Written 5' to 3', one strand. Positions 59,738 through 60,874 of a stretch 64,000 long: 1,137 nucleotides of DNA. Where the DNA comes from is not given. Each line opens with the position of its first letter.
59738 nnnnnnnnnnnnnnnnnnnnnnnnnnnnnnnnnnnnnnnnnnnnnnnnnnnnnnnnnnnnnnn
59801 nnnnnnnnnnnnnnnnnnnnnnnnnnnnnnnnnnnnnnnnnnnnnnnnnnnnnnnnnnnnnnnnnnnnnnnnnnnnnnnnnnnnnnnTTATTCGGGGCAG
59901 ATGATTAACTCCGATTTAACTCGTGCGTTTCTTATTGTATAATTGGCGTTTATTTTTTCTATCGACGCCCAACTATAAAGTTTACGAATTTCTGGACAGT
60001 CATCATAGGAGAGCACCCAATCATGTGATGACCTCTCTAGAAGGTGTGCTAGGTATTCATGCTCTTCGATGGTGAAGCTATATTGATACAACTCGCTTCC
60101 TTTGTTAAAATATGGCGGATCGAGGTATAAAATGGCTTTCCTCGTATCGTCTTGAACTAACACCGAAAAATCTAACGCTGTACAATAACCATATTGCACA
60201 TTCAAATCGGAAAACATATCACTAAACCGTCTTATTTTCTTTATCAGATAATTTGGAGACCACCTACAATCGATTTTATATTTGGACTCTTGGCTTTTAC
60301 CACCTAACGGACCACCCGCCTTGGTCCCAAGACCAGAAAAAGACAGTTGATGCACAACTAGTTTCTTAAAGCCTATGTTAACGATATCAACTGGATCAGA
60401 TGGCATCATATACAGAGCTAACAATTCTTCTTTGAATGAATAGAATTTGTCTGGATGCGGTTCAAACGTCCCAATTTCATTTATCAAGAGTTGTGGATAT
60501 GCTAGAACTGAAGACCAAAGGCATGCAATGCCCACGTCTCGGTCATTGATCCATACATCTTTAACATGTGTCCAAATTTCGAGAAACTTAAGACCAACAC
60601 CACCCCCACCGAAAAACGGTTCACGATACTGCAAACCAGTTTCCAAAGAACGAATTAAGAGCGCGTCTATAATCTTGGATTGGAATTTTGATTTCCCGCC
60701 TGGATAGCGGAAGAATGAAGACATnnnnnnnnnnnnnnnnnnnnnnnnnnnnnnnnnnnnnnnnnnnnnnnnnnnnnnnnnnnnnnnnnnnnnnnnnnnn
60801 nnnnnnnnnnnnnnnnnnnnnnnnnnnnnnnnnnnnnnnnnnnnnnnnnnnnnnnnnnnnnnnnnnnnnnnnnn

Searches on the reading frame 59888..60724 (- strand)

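Call 93: search_protein_families(library=pfam, proteins=[window:59888-60724:-], max_evalue=0.001)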
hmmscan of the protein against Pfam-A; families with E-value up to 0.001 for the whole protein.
window:59888-60724:- (278 aa): 1 family
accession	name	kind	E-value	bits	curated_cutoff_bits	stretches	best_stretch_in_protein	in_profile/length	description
PF02086.21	MethyltransfD12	-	2.1e-20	73.9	22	1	7-264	1-253/253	D12 class N6 adenine-specific DNA methyltransferase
